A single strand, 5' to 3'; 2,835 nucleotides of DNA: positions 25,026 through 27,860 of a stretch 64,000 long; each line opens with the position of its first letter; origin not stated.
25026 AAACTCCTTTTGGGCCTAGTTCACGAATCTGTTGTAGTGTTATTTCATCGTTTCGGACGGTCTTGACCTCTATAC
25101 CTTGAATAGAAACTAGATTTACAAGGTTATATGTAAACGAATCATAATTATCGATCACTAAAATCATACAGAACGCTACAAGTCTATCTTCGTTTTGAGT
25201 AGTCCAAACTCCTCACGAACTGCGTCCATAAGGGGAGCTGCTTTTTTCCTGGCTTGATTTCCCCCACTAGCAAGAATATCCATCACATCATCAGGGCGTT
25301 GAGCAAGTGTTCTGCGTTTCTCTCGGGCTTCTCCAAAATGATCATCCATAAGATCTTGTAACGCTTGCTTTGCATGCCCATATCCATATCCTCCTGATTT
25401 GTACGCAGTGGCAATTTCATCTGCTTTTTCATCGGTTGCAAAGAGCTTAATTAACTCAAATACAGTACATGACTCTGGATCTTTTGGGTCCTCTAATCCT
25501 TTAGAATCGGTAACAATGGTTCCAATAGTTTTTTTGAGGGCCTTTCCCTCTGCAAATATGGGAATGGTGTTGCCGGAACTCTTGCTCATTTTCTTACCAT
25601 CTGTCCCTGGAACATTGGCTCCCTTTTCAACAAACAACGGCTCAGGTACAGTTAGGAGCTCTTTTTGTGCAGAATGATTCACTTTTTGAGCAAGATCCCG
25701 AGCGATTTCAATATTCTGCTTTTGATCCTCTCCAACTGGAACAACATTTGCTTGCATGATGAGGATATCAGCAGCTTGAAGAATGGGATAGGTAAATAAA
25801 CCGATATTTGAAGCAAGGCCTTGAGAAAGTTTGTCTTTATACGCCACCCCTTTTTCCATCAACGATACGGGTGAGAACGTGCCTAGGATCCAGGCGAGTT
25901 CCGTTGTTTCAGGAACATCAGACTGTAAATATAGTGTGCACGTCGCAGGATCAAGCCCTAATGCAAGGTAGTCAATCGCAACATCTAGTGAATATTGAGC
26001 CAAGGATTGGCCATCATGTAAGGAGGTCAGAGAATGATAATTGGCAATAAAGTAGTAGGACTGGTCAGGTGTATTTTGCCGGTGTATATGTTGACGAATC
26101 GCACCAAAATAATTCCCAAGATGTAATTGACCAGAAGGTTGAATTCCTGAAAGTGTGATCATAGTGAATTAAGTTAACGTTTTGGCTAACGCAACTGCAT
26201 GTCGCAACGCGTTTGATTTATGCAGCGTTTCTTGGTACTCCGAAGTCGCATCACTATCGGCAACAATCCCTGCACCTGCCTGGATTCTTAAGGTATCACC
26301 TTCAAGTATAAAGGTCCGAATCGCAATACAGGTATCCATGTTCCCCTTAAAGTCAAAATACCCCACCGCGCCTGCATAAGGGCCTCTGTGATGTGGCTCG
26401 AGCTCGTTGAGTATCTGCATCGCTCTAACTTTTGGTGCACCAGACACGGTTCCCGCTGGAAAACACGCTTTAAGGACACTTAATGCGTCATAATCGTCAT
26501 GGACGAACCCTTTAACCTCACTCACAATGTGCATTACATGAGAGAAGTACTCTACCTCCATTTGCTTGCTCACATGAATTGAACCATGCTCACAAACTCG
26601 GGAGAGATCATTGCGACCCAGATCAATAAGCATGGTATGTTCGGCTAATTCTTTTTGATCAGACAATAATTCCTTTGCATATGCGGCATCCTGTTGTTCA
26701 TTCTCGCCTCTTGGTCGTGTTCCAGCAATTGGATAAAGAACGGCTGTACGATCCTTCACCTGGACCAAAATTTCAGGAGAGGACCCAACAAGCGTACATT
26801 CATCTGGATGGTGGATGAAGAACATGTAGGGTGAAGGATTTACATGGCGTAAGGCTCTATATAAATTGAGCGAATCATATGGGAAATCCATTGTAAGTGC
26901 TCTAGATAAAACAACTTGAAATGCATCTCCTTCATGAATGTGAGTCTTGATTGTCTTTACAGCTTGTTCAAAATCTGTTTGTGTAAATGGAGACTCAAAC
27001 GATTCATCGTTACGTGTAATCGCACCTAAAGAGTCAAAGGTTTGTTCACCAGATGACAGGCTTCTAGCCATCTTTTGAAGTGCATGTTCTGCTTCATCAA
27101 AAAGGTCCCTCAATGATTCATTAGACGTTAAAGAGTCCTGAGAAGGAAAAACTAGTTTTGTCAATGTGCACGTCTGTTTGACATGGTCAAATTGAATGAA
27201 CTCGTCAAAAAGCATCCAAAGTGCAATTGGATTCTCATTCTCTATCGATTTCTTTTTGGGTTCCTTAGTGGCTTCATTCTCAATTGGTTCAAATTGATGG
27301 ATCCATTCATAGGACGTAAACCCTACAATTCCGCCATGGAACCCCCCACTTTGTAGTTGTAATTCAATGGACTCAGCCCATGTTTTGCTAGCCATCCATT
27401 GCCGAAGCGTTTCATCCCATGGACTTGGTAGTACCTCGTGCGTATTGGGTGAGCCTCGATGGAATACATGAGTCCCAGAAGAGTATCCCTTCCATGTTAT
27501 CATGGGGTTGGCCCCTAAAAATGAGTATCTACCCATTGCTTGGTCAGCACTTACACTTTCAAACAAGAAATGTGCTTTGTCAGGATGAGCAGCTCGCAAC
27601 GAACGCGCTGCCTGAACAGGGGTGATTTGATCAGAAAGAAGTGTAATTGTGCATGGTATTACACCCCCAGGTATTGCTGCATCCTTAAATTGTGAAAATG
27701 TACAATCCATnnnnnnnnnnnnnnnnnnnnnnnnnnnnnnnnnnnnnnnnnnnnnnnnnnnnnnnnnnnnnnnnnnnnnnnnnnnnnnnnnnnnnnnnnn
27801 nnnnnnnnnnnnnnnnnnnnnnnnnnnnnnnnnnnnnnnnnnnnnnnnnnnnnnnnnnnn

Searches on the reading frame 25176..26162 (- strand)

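Call 5: search_protein_families(library=ncbifam, proteins=[window:25176-26162:-])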
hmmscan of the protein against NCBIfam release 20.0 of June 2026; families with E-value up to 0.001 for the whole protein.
window:25176-26162:- (328 aa): 11 families
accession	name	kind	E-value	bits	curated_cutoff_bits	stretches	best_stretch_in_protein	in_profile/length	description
NF009207.0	PRK12556.1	equivalog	4.8e-97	324.8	479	1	2-321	5-331/332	tryptophan--tRNA ligase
NF008923.0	PRK12284.1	equivalog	1.1e-94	317.7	597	1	4-322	6-332/431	tryptophan--tRNA ligase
TIGR00233.1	trpS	equivalog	1.7e-78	264.2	176.75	1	3-321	5-328/328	tryptophan--tRNA ligase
NF008922.0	PRK12283.1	equivalog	3.8e-68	230.2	572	2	3-164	6-170/400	tryptophan--tRNA ligase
NF008925.0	PRK12285.1-2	equivalog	1.5e-25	89.9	451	1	3-292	65-359/365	tryptophan--tRNA ligase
NF008926.0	PRK12285.1-3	equivalog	7.1e-21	74.6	320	2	4-163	69-230/429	tryptophan--tRNA ligase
NF008928.0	PRK12285.1-5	equivalog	1.1e-15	57.2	891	1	3-163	95-254/530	tryptophan--tRNA ligase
NF008927.0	PRK12285.1-4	equivalog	4.2e-15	55.7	478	1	4-289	77-365/385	tryptophan--tRNA ligase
TIGR00234.1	tyrS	equivalog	1e-11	44.6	113.8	1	94-202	143-242/406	tyrosine--tRNA ligase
NF006330.0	PRK08560.1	equivalog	8.1e-11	41.5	220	1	6-213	38-245/342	tyrosine--tRNA ligase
NF008924.0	PRK12285.1-1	equivalog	8.3e-10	38.4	644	1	53-286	128-358/381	tryptophan--tRNA ligase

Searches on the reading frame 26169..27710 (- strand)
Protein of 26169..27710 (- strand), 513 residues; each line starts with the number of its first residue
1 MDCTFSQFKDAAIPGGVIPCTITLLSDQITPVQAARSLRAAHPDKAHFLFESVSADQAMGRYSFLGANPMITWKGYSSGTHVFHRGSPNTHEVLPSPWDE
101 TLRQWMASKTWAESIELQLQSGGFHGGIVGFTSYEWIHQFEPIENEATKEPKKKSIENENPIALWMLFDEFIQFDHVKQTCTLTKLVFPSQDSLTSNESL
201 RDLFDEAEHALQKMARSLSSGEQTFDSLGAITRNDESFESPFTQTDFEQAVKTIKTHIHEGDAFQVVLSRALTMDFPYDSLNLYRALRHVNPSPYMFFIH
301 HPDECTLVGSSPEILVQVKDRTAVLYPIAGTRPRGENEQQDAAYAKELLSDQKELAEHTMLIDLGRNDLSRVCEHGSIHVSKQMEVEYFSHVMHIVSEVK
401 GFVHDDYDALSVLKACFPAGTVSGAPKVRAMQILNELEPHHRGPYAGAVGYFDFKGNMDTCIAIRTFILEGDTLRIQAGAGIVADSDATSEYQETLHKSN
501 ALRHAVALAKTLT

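Call 5: search_protein_families(library=ncbifam, proteins=[window:26169-27710:-])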
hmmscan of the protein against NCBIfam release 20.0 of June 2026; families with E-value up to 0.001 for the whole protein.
window:26169-27710:- (513 aa): 26 families (the best 25 are shown)
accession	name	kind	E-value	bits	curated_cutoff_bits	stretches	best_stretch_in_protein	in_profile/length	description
TIGR00564.1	trpE_most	equivalog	1.1e-151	505.9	517.7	1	26-506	1-454/455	anthranilate synthase component I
NF010086.0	PRK13571.1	equivalog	1.4e-132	442.8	693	1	5-512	11-503/510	anthranilate synthase component I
TIGR01820.1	TrpE-arch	equivalog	2.8e-131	438.9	512.05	1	31-506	1-448/449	anthranilate synthase component I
NF010079.0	PRK13564.1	equivalog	9.9e-100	334.8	471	1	129-510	147-515/521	anthranilate synthase component 1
NF010089.0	PRK13574.1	equivalog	3.5e-99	332.6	527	1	234-507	151-419/421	anthranilate synthase component I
TIGR01824.1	PabB-clade2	equivalog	3e-95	319.5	408.55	1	159-502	27-355/355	aminodeoxychorismate synthase, component I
NF004610.0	PRK05940.1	equivalog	1.4e-94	317.5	568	1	57-510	48-463/467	anthranilate synthase component I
NF006563.0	PRK09070.1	equivalog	2.9e-92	309.7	514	1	36-506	14-444/447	aminodeoxychorismate synthase component I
NF010087.0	PRK13572.1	equivalog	7.7e-91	304.9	580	1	28-508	8-433/435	anthranilate synthase component I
TIGR00565.1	trpE_proteo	equivalog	9.7e-87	291.9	494.65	1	130-509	131-496/498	anthranilate synthase component I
NF010082.0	PRK13567.1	equivalog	4.4e-82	276.3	576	1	45-502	22-463/468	anthranilate synthase component I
TIGR00553.1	pabB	equivalog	5.8e-82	275.5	328.4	1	235-501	63-328/329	aminodeoxychorismate synthase component I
NF010081.0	PRK13566.1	equivalog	1.1e-70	238.8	645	1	127-510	158-511/729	anthranilate synthase component I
NF005698.0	PRK07508.1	equivalog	2.5e-67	227.1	452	1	238-503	110-376/383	aminodeoxychorismate synthase component I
NF012009.0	PRK15465.1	equivalog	6.7e-64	216.1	622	1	49-504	33-449/453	aminodeoxychorismate synthase component 1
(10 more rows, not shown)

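Call 13: find_related_loci(query=window:26169-27710:-, collection=genome_contigs, flank=3000)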
Query window:26169-27710:- (513 aa) in genome_contigs; peptide patterns used: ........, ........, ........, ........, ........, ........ (x = any residue, [..] = any of these).
55 stretches matched a pattern; 16 encode a relative of the query (tblastn E <= 1e-3); 16 distinct loci.
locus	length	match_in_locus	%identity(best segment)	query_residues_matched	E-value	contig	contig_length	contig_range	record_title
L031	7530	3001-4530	75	1-513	0e+0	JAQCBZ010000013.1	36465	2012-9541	MAG: Bacteroidetes bacterium isolate casp15-mb.173 NODE_1360_length_36465_cov_0.081807, whole genome shotgun sequence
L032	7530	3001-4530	74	1-513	0e+0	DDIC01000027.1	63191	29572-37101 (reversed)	MAG TPA_asm: Bacteroidetes bacterium UBA1860 UBA1860_contig_7428, whole genome shotgun sequence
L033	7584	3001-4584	71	1-513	0e+0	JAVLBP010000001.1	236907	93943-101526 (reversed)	MAG: Balneolaceae bacterium isolate Uz-K11-11 NODE_1_length_236907_cov_5.682739, whole genome shotgun sequence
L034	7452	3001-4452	40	4-512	7e-112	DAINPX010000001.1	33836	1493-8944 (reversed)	MAG TPA_asm: Melioribacteraceae bacterium isolate CTOTU18571 NODE_1083_length_33836_cov_5.902223, whole genome shotgun s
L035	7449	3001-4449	40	1-509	6e-106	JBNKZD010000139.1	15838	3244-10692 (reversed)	MAG: Chitinispirillaceae bacterium isolate D1.bin.5.orig k141_586178, whole genome shotgun sequence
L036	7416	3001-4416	40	4-510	2e-105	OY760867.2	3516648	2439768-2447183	MAG: Dehalococcoidia bacterium isolate ec36dd00-29ce-491f-9a3f-6816ace52b4b genome assembly, chromosome: 1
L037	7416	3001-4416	39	4-510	2e-102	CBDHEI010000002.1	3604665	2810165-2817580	MAG: Dehalococcoidia bacterium isolate 8c643066-d586-4031-88eb-ae6791ed655d genome assembly, contig: contig_2, whole gen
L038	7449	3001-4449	39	5-512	6e-102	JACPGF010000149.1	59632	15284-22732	MAG: Ignavibacteriales bacterium isolate NC_groundwater_380_Ag_B-0.1um_41_8 GD18-4_B1_scaffold_365828, whole genome shot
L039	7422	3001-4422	38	4-511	2e-99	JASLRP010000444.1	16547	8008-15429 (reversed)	MAG: SAR202 cluster bacterium isolate Arabian12_MAG_33 c_000001741695, whole genome shotgun sequence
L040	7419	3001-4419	39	4-510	3e-98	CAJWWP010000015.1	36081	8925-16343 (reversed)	MAG TPA_asm: uncultured Chloroflexi bacterium isolate ERR599159_bin.71_MetaBAT_v2.12.1_MAG genome assembly, contig: NODE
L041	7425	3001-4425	38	4-511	4e-98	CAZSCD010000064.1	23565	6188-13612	MAG TPA_asm: uncultured Dehalococcoidia bacterium isolate SRP092796_co2_510 genome assembly, contig: k141_6534788, whole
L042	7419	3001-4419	38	4-510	8e-98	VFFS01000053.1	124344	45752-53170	MAG: SAR202 cluster bacterium isolate OSU_TB06 TB06_053, whole genome shotgun sequence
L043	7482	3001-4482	37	5-509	2e-96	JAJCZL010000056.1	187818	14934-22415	MAG: Deltaproteobacteria bacterium isolate OFTM47 OFTM47_55, whole genome shotgun sequence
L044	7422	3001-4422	38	4-511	4e-96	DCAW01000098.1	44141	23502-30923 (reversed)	MAG TPA_asm: Dehalococcoidia bacterium UBA1123 UBA1123_contig_10615, whole genome shotgun sequence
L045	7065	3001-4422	37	4-511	9e-96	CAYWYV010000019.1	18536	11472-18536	MAG TPA_asm: uncultured Dehalococcoidia bacterium isolate SRP077602_co4_497 genome assembly, contig: NODE_5118_length_18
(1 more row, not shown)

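Call 15: find_related_loci(query=window:26169-27710:-, collection=metagenome_contigs, flank=1500)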
Query window:26169-27710:- (513 aa) in metagenome_contigs; peptide patterns used: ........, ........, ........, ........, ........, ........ (x = any residue, [..] = any of these).
76 stretches matched a pattern; 16 encode a relative of the query (tblastn E <= 1e-3); 16 distinct loci.
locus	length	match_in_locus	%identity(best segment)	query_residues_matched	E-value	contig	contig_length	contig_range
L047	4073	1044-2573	75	1-513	0e+0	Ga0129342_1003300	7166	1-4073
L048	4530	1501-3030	74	1-513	0e+0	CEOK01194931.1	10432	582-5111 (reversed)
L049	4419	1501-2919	39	4-510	7e-99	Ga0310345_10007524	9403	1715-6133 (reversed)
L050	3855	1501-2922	38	4-511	2e-98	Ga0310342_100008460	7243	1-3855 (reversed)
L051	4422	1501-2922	38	4-511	9e-98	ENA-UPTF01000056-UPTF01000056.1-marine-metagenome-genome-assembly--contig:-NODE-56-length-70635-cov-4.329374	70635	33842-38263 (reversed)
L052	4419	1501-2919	38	4-510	4e-98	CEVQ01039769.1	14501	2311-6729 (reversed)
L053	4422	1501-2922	38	4-511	3e-97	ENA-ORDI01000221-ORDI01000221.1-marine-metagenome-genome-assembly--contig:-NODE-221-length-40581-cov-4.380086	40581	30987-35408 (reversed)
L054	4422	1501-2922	38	4-511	3e-97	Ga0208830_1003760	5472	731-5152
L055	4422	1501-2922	38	4-511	2e-96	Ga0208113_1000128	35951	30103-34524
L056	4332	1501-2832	39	18-507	2e-96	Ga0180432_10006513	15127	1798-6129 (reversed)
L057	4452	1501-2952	40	4-512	4e-112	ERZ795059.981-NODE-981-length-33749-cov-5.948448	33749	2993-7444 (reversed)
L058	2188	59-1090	42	161-511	1e-89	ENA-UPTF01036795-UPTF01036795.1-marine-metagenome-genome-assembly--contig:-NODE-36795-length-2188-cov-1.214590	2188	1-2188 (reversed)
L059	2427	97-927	50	234-511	2e-83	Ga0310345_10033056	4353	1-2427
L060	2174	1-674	57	286-511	6e-68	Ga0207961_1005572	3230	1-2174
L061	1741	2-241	100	434-513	3e-47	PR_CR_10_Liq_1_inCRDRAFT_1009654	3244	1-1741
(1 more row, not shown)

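Call 21: find_homologous_proteins(query=window:26169-27710:-, max_evalue=1e-100)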
Query window:26169-27710:- (513 aa): 4313 proteins with E <= 1e-100 among 8000 candidates; the best 120 are listed.
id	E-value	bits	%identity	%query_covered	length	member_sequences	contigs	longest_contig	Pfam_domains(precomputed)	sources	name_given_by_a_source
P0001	0.0e+0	1184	100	100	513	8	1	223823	PF04715.20,PF00425.25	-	-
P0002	0.0e+0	1050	89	100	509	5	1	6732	PF04715.20,PF00425.25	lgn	-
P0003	5.0e-257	872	75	100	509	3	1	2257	PF04715.20,PF00425.25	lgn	-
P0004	1.4e-249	847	74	100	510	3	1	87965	PF04715.20,PF00425.25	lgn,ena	-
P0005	4.1e-249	846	74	100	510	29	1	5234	PF04715.20,PF00425.25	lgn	-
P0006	2.6e-243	826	70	100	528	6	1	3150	PF04715.20,PF00425.25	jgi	jgi:anthranilate synthase component 1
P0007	3.3e-124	434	57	54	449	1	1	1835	PF00425.25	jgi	jgi:anthranilate/para-aminobenzoate synthase component I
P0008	4.0e-124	433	46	99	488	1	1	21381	PF04715.20,PF00425.25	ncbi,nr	ncbi:MAG: anthranilate synthase component I [Balneolaceae bacterium]|nr:anthranilate synthase compon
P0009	7.1e-124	433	45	99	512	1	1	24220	PF04715.20,PF00425.25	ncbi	-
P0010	1.1e-123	432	46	99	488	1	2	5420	PF04715.20,PF00425.25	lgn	-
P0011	5.1e-123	430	45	99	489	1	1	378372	PF04715.20,PF00425.25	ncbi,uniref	ncbi:anthranilate synthase component I [Rhodohalobacter sp. 8-1]|uniref:anthranilate synthase compon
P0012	5.9e-123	429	45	99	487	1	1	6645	PF04715.20,PF00425.25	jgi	jgi:anthranilate synthase component 1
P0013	1.8e-122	428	45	100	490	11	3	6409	PF04715.20,PF00425.25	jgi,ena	-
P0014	3.7e-122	427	46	99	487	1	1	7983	PF04715.20,PF00425.25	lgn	-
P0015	3.7e-122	427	45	97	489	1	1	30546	PF04715.20,PF00425.25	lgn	-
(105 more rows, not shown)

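Call 24: find_encoding_contigs(protein=P0002, flank=1500, max_places=4)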
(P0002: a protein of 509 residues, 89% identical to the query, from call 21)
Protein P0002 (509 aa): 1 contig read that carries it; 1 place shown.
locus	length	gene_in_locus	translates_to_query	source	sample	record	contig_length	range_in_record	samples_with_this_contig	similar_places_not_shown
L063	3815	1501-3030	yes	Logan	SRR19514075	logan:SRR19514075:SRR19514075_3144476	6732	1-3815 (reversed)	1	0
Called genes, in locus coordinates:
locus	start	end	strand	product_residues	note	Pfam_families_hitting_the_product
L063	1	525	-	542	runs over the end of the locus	PF02012:BNR (faint), PF13860:FlgD_ig (weak)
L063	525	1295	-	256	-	-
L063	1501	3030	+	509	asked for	PF04715:, PF00425:Chorismate_bind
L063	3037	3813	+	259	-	?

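Call 25: find_encoding_contigs(protein=P0003, flank=1500, max_places=4)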
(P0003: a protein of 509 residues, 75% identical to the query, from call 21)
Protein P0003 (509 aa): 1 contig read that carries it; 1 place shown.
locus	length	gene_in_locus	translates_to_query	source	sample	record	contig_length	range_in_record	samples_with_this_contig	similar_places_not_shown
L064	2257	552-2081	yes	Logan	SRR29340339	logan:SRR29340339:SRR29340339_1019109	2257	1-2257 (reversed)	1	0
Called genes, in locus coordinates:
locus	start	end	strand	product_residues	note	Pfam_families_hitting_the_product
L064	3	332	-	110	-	?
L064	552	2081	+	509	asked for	PF04715:, PF00425:Chorismate_bind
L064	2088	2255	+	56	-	?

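Call 26: find_encoding_contigs(protein=P0005, flank=1500, max_places=4)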
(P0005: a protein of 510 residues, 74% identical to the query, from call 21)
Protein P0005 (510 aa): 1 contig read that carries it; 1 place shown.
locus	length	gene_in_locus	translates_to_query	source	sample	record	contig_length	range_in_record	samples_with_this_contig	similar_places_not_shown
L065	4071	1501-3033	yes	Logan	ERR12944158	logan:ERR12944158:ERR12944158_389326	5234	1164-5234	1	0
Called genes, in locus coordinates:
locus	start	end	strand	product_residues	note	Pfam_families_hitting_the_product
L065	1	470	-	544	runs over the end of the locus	PF02012:BNR (faint), PF13860:FlgD_ig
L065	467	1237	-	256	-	-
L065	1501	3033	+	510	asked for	PF04715:, PF00425:Chorismate_bind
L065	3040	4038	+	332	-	PF00579:tRNA-synt_1b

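Call 27: find_encoding_contigs(protein=P0006, flank=1500, max_places=4)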
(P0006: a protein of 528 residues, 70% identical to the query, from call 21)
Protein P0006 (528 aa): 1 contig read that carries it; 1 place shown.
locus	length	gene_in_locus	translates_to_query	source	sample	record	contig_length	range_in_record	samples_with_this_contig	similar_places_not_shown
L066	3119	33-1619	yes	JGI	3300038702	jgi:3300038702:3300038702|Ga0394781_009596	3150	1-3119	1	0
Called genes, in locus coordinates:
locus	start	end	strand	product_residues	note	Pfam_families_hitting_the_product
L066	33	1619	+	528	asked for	PF04715:, PF00425:Chorismate_bind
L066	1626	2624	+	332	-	PF00579:tRNA-synt_1b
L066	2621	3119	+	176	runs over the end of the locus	?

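Call 28: find_encoding_contigs(protein=P0007, flank=1500, max_places=4)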
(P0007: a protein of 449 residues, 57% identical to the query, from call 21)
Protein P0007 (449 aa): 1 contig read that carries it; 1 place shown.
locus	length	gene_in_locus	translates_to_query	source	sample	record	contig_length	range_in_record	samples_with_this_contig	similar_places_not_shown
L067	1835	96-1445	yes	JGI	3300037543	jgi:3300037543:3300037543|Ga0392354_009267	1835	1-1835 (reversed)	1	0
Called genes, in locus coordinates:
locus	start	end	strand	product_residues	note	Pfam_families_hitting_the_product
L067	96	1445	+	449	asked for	PF00425:Chorismate_bind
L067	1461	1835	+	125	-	?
